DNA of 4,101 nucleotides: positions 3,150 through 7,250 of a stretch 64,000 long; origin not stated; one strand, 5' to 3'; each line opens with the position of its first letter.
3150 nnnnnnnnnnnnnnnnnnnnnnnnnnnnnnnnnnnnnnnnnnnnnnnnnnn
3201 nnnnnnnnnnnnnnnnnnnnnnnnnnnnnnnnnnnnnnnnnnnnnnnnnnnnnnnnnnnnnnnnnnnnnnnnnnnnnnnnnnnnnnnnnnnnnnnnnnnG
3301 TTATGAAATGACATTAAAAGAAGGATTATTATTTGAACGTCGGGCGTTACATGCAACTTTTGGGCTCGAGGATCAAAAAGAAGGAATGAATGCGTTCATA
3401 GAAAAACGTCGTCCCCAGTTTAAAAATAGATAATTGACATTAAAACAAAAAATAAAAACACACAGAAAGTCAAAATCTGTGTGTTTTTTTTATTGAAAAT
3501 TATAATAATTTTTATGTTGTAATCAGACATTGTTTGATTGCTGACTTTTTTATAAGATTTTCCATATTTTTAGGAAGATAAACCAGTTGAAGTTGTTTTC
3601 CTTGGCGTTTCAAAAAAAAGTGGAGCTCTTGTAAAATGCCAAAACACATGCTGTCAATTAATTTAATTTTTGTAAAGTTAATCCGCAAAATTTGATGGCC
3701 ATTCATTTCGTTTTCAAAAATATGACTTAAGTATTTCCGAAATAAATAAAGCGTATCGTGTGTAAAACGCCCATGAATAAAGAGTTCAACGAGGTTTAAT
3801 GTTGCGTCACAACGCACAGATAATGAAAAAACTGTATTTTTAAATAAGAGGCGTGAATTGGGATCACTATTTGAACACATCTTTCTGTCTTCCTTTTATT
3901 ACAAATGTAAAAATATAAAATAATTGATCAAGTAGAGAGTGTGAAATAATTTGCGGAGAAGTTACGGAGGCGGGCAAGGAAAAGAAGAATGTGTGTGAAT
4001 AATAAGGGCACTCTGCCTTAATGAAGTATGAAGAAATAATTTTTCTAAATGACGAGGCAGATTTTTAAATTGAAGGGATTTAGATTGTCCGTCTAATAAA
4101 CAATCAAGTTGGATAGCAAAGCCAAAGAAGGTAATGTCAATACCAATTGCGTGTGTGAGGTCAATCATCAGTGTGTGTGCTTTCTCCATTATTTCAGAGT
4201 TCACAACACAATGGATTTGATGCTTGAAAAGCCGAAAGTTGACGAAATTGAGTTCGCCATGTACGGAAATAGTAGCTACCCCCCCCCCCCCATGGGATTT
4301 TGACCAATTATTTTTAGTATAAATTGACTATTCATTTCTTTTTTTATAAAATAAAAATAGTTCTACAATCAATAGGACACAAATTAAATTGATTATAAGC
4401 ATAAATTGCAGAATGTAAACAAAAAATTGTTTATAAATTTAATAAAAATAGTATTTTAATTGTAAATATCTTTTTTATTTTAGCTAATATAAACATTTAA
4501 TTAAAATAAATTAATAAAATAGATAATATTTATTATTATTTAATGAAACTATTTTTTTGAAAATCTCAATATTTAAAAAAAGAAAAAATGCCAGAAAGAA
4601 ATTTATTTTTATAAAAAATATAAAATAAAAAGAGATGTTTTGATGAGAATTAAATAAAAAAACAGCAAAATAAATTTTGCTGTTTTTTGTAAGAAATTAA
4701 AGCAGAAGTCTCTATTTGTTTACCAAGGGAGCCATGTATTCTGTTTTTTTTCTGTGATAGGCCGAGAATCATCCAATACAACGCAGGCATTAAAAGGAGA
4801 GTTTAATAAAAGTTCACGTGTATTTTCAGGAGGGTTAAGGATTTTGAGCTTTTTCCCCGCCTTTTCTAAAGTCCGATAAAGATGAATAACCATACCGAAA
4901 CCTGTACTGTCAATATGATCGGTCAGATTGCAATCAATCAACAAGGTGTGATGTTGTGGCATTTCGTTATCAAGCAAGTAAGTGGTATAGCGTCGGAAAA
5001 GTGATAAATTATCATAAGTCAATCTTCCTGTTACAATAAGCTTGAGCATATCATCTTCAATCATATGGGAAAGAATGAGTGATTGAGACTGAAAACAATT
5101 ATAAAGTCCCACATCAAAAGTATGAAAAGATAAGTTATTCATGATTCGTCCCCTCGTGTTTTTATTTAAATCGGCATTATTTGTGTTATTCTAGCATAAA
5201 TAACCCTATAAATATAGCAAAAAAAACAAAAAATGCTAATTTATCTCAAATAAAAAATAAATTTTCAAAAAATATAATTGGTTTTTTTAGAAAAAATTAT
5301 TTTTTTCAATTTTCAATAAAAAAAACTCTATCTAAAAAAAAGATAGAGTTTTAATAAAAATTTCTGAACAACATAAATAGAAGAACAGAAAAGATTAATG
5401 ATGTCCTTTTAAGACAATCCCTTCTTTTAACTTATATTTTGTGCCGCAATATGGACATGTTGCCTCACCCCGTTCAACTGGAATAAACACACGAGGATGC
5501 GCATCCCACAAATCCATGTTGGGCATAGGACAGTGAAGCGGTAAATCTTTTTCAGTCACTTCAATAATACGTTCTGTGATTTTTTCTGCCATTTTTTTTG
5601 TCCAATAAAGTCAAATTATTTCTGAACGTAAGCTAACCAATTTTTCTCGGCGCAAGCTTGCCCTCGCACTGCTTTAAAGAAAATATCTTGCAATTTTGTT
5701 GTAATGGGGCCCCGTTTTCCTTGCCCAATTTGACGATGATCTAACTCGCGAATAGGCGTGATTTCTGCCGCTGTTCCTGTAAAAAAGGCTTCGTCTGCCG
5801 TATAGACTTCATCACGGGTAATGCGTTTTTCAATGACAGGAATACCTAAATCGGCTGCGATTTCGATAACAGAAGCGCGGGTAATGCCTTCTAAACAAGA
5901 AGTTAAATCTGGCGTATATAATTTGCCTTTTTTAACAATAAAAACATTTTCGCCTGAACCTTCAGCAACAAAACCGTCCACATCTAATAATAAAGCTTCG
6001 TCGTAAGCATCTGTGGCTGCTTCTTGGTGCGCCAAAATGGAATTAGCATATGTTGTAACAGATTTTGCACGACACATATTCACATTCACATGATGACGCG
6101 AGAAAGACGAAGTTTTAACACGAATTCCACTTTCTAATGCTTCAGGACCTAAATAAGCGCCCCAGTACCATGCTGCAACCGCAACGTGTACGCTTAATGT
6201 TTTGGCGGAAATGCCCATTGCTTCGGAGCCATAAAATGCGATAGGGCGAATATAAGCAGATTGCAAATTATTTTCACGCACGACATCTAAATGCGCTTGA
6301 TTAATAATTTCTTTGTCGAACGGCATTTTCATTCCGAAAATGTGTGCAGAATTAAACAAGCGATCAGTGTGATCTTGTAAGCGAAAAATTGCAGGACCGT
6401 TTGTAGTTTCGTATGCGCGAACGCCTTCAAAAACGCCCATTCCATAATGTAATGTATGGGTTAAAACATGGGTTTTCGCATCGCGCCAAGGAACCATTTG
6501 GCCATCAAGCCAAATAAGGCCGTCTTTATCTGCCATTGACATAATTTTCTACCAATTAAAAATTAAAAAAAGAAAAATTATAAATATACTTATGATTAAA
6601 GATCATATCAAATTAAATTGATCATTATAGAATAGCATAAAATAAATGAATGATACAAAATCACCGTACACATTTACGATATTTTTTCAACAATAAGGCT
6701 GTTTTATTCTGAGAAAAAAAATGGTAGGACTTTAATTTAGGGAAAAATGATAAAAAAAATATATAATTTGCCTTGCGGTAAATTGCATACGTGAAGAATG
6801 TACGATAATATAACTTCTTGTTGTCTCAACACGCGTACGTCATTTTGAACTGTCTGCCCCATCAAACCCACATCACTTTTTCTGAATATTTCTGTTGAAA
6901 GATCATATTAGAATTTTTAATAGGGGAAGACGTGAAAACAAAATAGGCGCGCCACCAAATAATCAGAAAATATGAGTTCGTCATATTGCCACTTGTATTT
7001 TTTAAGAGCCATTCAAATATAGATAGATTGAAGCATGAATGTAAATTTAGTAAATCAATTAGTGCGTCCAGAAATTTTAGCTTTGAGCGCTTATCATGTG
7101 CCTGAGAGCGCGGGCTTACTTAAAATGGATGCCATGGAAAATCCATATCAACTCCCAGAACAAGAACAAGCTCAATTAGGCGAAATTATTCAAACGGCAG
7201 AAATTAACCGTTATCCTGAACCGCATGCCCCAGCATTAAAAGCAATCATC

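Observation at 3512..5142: Tandem triplet of divergent single-domain STAS genes with no kinase, phosphatase or sigma factor beside them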

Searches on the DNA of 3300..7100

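Call 67: search_rna_families(source=window, start=3300, end=7100, threshold=evalue, max_evalue=0.1)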
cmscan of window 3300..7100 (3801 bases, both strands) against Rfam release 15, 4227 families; matches with E-value up to 0.1: 0.
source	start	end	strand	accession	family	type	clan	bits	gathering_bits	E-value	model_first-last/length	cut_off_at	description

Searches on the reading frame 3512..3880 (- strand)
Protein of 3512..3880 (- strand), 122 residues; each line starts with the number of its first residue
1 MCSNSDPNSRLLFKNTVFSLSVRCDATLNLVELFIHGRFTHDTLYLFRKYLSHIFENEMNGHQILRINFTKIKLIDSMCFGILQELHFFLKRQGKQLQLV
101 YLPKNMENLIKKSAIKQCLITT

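Call 4: search_protein_families(library=pfam, proteins=[window:3512-3880:-], max_evalue=10)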
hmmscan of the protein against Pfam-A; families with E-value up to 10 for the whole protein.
window:3512-3880:- (122 aa): 2 families
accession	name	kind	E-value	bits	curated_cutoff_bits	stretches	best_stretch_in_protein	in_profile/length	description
PF01740.26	STAS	-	2.9e-05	24.2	22.6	1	31-115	11-93/106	STAS domain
PF13466.11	STAS_2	-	0.0042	17.7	29.2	1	35-111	3-75/80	STAS domain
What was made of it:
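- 3512..3880 (-): STAS gene C (122 aa), motif IDSMCFG (Ser77 kept, Gly lost), with its own AAGGAAG ribosome-binding site. It lies 81 bp after B with no terminator between, so it is probably co-transcribed with B. Pfam STAS 24.2 bits (call 4).
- Checked: C (3512-3880, 122 aa) scores 24.2 bits (call 4).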

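Call 9: search_protein_families(library=ncbifam, proteins=[window:3512-3880:-], max_evalue=0.01)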
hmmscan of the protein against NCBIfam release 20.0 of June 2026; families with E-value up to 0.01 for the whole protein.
window:3512-3880:- (122 aa): 1 family
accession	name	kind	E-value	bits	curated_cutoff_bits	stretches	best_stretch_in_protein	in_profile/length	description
TIGR00377.1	ant_ant_sig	superfamily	0.00015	21.6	53.45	1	21-118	4-99/108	anti-sigma factor antagonist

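Call 34: list_cluster_members(proteins=[P0002, P0004, window:3512-3880:-, window:4720-5142:-, P0003, window:34762-35082:+, window:15751-16182:-])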
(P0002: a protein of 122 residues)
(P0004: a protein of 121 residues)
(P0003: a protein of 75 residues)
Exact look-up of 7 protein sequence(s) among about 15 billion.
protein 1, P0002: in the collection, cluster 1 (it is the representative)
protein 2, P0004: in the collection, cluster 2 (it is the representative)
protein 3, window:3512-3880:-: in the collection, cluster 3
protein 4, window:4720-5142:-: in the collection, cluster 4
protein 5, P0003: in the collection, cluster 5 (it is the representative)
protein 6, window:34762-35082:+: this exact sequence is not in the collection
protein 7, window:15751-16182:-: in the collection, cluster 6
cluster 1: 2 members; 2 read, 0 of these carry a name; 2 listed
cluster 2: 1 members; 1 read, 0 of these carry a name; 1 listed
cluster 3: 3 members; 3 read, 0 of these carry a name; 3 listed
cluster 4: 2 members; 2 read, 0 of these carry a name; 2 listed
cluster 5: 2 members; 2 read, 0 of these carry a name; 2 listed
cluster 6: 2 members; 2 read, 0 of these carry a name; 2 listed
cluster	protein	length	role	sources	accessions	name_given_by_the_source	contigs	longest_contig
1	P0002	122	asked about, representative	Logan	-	-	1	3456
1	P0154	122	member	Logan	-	-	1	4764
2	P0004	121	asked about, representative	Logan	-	-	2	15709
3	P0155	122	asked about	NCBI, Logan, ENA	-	-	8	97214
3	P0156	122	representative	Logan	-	-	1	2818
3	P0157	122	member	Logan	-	-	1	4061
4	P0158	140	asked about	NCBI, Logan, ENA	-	-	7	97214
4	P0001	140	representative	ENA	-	-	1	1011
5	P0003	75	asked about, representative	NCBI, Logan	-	-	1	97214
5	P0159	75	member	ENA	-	-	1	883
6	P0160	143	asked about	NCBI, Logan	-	-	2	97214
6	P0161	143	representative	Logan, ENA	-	-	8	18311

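Call 39: find_encoding_contigs(protein=window:3512-3880:-, flank=6000, max_places=10)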
Protein window:3512-3880:- (122 aa): 14 contigs read that carry it; 10 places shown.
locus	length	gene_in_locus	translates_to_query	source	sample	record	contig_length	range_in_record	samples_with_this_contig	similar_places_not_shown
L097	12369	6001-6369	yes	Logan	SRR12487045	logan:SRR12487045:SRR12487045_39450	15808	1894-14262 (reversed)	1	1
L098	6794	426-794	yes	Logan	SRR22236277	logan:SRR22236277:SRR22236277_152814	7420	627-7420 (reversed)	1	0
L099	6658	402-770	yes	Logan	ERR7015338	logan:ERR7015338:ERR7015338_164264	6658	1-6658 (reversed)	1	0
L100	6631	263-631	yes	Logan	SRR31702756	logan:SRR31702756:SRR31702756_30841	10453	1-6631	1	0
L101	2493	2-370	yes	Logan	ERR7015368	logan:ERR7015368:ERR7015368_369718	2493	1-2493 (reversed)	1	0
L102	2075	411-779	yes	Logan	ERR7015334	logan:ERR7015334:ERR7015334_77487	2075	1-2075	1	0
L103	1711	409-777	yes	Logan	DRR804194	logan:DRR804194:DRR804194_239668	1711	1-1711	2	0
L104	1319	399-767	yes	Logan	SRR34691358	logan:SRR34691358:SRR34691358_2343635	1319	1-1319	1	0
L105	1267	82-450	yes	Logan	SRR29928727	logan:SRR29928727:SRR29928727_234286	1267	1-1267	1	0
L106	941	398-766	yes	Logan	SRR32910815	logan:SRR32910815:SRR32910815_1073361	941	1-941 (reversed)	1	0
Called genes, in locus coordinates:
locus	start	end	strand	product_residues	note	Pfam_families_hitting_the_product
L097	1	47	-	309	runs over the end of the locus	PF00698:Acyl_transf_1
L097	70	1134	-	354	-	PF00586:AIRS, PF02769:AIRS_C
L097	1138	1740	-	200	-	PF00475:IGPD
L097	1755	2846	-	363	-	PF00155:Aminotran_1_2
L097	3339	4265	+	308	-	PF01063:Aminotran_4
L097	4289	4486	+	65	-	PF10276:zf-CHCC (weak)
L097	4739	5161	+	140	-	PF01740:STAS, PF13466:STAS_2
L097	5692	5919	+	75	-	-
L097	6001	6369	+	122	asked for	-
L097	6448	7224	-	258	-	PF00378:ECH_1, PF16113:ECH_2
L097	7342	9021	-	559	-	PF00171:Aldedh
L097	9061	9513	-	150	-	PF00258:Flavodoxin_1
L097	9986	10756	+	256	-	PF05138:PaaA_PaaC, PF13794:Ferritin_fold-like (faint)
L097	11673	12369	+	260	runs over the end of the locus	PF00378:ECH_1, PF16113:ECH_2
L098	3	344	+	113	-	?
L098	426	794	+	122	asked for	-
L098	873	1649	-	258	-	PF00378:ECH_1, PF16113:ECH_2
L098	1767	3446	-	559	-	PF00171:Aldedh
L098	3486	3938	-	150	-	PF00258:Flavodoxin_1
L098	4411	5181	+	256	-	PF05138:PaaA_PaaC, PF13794:Ferritin_fold-like (faint)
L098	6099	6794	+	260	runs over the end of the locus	PF00378:ECH_1, PF16113:ECH_2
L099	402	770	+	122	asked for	-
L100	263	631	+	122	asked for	-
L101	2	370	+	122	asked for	?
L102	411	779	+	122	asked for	-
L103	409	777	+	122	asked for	-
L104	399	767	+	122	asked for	-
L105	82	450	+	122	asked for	-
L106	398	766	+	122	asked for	-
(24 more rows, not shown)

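Call 63: search_protein_families(library=padloc, proteins=[window:3512-3880:-, L098:12-341:+], max_evalue=0.1)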
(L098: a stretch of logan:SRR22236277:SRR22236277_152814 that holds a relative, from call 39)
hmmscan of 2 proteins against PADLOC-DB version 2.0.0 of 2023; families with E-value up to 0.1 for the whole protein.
window:3512-3880:- (122 aa): 0 families

L098:12-341:+ (110 aa): 0 families

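Call 64: search_protein_families(library=phrogs, proteins=[window:3512-3880:-, L098:12-341:+], max_evalue=0.1)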
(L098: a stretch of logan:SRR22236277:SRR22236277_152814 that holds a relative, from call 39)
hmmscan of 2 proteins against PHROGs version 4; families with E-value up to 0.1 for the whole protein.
window:3512-3880:- (122 aa): 0 families

L098:12-341:+ (110 aa): 0 families
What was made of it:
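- There are no PADLOC or PHROGs matches (calls 63, 64).
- Tried and rejected: PADLOC and PHROGs gave no hits (calls 63, 64).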

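Call 65: search_protein_families(library=pfam, proteins=[L098:12-341:+], max_evalue=1)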
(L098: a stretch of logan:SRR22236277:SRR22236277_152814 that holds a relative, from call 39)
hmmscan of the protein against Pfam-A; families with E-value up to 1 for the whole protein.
L098:12-341:+ (110 aa): 2 families
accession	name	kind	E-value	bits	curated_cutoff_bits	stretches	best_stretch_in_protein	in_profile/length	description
PF13466.11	STAS_2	-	0.00034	21.2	29.2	1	9-87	1-74/80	STAS domain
PF01740.26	STAS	-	0.043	14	22.6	1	5-55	9-56/106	STAS domain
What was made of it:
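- Pfam STAS for A and C (call 4) and for the B orthologue (call 65).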

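Call 74: find_related_loci(query=A6, collection=metagenome_contigs, flank=8000)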
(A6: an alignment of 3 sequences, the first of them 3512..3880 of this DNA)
Query A6 (122 aa) in metagenome_contigs; peptide patterns used: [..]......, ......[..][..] (x = any residue, [..] = any of these).
600 stretches matched a pattern, but none encodes a relative of the query by tblastn (E <= 1e-3).

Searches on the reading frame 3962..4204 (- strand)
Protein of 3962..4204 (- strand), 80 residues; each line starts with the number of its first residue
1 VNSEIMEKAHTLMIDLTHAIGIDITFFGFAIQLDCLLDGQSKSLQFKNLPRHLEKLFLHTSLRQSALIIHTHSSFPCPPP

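Call 4: search_protein_families(library=pfam, proteins=[window:3962-4204:-], max_evalue=10)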
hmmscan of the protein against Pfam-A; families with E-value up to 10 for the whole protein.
window:3962-4204:- (80 aa): 1 family
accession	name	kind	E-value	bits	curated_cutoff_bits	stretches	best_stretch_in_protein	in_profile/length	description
PF13466.11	STAS_2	-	0.0011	19.5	29.2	1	10-58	26-75/80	STAS domain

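Call 83: find_encoding_contigs(protein=window:3962-4189:-, flank=1500, max_places=10)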
Protein window:3962-4189:- (75 aa): 2 contigs read that carry it; 1 place shown.
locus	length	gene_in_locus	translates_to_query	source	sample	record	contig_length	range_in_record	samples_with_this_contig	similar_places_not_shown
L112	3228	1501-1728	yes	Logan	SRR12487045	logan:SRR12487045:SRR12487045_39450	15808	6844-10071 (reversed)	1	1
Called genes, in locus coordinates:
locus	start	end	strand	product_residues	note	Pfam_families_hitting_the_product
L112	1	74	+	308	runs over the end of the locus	PF01063:Aminotran_4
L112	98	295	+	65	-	PF10276:zf-CHCC (weak)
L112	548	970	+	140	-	PF01740:STAS, PF13466:STAS_2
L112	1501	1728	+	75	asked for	-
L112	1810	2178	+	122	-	-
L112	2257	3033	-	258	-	PF00378:ECH_1, PF16113:ECH_2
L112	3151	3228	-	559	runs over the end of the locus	PF00171:Aldedh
